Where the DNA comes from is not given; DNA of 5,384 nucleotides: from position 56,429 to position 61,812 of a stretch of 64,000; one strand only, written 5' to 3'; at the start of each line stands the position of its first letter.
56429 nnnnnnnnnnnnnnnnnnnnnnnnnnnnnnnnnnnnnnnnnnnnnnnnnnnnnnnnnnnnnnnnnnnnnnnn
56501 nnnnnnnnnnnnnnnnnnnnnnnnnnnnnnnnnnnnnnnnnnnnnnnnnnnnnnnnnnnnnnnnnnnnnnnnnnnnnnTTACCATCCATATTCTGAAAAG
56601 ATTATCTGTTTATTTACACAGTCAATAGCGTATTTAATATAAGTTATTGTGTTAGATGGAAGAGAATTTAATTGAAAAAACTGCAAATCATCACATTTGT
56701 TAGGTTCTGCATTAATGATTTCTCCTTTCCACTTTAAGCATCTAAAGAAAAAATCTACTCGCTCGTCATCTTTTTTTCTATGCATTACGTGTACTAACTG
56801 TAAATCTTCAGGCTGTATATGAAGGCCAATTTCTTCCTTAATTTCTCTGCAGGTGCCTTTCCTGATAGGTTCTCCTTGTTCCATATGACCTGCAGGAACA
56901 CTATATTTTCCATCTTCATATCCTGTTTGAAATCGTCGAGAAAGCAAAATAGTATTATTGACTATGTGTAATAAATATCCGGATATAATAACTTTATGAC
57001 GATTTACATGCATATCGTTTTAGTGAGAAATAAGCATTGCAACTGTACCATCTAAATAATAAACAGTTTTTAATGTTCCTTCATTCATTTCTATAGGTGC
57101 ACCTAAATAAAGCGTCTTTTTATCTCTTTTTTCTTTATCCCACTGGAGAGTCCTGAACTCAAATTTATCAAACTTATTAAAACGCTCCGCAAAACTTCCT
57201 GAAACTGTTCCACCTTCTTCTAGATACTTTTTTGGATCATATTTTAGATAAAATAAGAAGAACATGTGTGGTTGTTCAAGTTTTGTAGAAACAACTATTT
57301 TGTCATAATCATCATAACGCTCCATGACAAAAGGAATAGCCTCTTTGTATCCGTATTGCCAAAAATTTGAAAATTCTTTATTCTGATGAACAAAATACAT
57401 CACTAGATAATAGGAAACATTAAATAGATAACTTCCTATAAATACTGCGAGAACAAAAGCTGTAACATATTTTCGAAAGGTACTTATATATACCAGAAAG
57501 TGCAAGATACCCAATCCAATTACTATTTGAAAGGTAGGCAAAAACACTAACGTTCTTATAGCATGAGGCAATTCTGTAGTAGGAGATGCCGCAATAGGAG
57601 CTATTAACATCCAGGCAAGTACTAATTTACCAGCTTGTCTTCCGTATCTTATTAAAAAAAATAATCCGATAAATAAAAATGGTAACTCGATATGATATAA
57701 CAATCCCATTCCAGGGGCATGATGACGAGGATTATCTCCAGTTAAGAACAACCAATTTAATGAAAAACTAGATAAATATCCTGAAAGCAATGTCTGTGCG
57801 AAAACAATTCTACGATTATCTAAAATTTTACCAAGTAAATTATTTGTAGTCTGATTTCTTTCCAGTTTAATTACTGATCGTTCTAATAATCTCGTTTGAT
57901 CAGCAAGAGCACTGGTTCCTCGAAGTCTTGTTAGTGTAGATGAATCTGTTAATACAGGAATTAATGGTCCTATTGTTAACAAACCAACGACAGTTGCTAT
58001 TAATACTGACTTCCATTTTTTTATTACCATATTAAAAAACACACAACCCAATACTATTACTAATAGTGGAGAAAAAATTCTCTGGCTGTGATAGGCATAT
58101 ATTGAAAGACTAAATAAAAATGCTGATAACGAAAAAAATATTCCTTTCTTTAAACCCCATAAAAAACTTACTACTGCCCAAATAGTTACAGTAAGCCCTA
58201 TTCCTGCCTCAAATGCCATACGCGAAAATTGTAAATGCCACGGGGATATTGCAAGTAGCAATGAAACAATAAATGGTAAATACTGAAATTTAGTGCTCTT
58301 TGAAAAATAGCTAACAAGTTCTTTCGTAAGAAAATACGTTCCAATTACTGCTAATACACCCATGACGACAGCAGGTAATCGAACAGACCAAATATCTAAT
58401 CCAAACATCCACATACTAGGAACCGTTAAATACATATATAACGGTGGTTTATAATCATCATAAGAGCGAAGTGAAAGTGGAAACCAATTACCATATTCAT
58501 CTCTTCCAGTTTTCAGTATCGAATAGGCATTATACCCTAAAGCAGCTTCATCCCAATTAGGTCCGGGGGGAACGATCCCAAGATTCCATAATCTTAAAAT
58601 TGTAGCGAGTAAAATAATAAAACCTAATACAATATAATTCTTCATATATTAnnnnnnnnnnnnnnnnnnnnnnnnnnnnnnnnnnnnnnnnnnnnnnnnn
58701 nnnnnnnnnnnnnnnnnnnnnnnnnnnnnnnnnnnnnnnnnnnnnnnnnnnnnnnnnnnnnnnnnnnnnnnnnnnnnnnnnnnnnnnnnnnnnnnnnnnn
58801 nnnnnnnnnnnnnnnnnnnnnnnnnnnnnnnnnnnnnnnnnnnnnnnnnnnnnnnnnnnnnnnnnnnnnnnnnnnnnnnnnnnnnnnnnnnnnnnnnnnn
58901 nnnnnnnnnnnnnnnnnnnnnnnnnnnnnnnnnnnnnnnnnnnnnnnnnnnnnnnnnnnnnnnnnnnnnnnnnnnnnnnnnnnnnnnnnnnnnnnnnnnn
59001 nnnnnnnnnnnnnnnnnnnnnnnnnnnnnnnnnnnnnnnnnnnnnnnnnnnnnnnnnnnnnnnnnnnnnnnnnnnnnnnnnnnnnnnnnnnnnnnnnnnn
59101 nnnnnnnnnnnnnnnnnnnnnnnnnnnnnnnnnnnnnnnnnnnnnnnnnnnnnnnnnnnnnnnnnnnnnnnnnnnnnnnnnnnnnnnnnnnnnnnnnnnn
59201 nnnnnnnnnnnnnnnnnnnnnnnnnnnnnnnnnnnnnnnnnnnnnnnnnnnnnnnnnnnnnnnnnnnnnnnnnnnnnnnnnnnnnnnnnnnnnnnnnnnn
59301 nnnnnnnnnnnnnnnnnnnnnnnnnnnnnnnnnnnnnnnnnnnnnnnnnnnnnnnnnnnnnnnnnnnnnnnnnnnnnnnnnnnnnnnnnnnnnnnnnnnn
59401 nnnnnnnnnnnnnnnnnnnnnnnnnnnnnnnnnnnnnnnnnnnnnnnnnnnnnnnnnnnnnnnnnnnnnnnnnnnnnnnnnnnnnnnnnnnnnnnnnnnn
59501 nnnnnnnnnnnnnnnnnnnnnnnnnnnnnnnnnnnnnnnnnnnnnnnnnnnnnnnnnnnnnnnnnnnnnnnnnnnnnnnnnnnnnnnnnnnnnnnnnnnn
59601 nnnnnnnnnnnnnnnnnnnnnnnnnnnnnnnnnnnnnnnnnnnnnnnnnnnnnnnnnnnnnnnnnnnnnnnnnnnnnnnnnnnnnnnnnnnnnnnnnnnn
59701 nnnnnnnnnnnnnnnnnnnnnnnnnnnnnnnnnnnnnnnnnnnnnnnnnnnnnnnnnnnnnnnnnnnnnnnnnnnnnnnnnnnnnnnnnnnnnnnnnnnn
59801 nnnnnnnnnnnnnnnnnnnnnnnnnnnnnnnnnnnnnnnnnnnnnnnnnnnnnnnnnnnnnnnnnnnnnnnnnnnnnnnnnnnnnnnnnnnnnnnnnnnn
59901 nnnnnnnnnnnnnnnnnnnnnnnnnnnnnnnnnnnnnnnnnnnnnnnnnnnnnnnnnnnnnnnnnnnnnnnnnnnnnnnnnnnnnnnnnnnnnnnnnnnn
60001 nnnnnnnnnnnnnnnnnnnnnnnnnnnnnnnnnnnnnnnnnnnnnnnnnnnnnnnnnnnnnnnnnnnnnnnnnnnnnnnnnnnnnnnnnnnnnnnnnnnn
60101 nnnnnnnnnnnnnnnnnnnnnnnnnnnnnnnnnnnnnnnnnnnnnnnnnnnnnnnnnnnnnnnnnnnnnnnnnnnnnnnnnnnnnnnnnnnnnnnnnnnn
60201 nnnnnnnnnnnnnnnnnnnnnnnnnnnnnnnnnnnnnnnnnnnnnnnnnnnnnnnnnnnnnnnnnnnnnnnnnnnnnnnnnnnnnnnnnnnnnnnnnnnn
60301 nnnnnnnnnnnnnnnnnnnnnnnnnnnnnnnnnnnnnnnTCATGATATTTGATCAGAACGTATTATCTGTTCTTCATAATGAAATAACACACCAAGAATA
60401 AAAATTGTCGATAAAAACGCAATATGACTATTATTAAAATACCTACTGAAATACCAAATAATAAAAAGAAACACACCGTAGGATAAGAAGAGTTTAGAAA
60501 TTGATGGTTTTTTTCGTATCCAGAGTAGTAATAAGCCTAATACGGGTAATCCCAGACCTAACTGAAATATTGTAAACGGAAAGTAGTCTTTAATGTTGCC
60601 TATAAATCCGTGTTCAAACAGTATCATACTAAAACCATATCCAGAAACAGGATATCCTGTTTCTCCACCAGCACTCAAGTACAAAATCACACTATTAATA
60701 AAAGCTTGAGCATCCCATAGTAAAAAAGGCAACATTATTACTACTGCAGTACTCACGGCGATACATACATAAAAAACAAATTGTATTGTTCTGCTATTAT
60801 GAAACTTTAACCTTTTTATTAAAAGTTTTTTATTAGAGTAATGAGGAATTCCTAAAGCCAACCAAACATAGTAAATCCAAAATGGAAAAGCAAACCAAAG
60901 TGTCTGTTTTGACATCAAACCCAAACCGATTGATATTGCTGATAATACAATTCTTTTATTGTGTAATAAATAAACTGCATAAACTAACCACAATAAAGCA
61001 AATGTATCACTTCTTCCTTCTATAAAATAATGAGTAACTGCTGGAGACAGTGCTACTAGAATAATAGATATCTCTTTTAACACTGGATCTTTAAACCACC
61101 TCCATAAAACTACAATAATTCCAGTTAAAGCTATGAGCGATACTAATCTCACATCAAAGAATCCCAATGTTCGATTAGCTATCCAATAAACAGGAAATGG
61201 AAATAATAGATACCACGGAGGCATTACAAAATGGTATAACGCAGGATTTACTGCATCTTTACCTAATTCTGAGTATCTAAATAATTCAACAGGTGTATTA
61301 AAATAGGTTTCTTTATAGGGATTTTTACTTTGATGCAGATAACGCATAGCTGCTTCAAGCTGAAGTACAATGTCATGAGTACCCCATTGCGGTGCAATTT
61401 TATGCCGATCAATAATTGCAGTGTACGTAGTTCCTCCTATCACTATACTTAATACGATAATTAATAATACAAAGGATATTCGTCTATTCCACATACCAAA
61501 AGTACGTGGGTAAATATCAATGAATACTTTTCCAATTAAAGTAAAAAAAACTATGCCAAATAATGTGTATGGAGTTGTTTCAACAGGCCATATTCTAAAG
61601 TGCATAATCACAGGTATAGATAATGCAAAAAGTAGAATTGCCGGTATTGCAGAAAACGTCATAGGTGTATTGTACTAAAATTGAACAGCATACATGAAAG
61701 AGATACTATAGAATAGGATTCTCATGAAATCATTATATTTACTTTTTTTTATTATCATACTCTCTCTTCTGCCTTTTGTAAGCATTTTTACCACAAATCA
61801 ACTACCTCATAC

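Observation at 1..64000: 64-kb contiguous glycosylation island with about 17 cytoplasmic GTs and at least 15 GT-C-type membrane glycosyltransferases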

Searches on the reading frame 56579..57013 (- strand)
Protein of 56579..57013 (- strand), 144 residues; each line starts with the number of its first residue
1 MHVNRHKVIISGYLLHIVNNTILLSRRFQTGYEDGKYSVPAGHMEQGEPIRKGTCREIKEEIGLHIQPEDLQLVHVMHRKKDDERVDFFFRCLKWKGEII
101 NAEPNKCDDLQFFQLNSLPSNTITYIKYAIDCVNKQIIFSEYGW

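Call 36: search_protein_families(library=pfam, proteins=[window:56579-57013:-], max_evalue=10)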
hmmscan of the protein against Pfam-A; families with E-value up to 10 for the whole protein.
window:56579-57013:- (144 aa): 3 families
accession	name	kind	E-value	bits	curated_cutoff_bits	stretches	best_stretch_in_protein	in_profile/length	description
PF00293.34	NUDIX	-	5e-14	52.9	21.1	1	18-118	11-118/134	NUDIX domain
PF14815.12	NUDIX_4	-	0.0016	18.6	35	1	17-78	5-66/113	NUDIX domain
PF22327.2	Nudt16-like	-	0.0077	16.6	27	1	22-90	25-91/161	U8 snoRNA-decapping enzyme-like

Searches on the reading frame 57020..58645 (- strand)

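Call 7: search_protein_families(library=pfam, proteins=[window:57020-58645:-], max_evalue=0.01)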
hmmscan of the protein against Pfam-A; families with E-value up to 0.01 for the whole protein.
window:57020-58645:- (541 aa): 0 families

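Call 36: search_protein_families(library=pfam, proteins=[window:57020-58645:-], max_evalue=10)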
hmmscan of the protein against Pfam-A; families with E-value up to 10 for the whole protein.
window:57020-58645:- (541 aa): 1 family
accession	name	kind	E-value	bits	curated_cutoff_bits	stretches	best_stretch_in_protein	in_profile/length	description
PF15859.10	DEC1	-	0.16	12.4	27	1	209-235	9-34/70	Deleted in esophageal cancer 1 family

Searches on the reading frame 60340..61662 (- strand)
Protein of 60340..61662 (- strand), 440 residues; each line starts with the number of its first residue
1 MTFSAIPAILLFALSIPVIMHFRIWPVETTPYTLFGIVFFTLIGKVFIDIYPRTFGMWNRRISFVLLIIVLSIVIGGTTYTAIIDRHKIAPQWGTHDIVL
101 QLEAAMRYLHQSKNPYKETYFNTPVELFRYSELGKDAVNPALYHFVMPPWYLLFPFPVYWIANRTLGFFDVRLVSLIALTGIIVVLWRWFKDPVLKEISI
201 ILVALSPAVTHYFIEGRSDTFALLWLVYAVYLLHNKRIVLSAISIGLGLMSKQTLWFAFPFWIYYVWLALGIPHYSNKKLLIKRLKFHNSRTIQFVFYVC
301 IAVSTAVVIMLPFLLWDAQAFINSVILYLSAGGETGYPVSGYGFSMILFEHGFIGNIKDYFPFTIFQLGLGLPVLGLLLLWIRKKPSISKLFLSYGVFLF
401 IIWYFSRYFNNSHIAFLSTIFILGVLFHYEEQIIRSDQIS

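Call 7: search_protein_families(library=pfam, proteins=[window:60340-61662:-], max_evalue=0.01)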
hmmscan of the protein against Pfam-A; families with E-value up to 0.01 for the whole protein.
window:60340-61662:- (440 aa): 1 family
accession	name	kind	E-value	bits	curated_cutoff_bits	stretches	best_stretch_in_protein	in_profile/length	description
PF09594.16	GT87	-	0.0024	18.1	25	0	145-398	1-230/237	Glycosyltransferase family 87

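Call 36: search_protein_families(library=pfam, proteins=[window:60340-61662:-], max_evalue=10)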
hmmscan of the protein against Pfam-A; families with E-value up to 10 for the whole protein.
window:60340-61662:- (440 aa): 1 family
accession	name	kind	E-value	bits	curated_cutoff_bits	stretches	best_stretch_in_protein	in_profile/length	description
PF09594.16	GT87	-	0.0024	18.1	25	1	145-398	1-230/237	Glycosyltransferase family 87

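Call 100: search_protein_families(library=ncbifam, proteins=[window:60340-61662:-], max_evalue=0.01)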
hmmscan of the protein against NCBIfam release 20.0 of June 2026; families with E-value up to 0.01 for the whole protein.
window:60340-61662:- (440 aa): 1 family
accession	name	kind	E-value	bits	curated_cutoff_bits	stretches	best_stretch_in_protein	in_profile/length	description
NF046093.1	AZOBR_p60025_fam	subfamily_domain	0.00037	19.8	150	1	173-267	118-213/232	AZOBR_p60025 family cell surface glycopolymer formation protein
